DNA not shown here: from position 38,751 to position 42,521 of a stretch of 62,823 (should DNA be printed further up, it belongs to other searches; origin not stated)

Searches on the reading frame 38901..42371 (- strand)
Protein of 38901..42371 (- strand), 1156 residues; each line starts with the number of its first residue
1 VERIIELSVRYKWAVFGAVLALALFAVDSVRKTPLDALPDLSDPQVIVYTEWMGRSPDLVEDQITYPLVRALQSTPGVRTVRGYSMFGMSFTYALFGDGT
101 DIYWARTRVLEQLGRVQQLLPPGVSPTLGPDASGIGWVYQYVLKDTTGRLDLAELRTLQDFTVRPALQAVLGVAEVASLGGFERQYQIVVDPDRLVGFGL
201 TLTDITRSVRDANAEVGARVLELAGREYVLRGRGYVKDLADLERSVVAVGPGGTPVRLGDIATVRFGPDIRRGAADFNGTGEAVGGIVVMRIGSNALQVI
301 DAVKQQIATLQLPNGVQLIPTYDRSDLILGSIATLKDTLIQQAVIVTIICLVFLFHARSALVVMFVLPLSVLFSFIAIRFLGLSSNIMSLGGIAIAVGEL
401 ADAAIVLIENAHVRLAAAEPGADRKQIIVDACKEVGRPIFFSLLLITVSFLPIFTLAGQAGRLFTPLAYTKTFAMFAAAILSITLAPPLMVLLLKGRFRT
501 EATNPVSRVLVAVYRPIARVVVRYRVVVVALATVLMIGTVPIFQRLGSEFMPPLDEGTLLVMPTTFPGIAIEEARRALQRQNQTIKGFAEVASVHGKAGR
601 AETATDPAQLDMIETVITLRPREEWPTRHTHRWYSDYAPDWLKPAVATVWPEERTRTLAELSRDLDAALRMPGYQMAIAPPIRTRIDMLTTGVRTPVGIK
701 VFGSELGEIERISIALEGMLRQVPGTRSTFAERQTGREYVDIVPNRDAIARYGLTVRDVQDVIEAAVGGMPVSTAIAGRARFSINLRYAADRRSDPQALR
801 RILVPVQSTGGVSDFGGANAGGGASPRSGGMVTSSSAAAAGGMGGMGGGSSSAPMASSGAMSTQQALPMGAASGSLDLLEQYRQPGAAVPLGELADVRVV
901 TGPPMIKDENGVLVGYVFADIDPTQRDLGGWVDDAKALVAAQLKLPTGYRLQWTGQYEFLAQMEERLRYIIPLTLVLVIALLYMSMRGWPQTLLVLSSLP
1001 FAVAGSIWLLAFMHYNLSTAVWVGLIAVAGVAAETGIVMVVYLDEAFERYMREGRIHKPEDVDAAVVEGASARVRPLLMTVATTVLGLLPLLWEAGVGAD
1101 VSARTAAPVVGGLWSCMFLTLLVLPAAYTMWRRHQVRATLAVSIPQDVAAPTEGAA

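Call 110: search_protein_families(library=pfam, proteins=[window:38901-42371:-], max_evalue=0.00001)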
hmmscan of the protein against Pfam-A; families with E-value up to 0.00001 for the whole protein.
window:38901-42371:- (1156 aa): 1 family
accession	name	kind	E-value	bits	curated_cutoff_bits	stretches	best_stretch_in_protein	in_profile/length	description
PF00873.25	ACR_tran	-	1.9e-212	708.3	28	3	4-629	1-630/1021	AcrB/AcrD/AcrF family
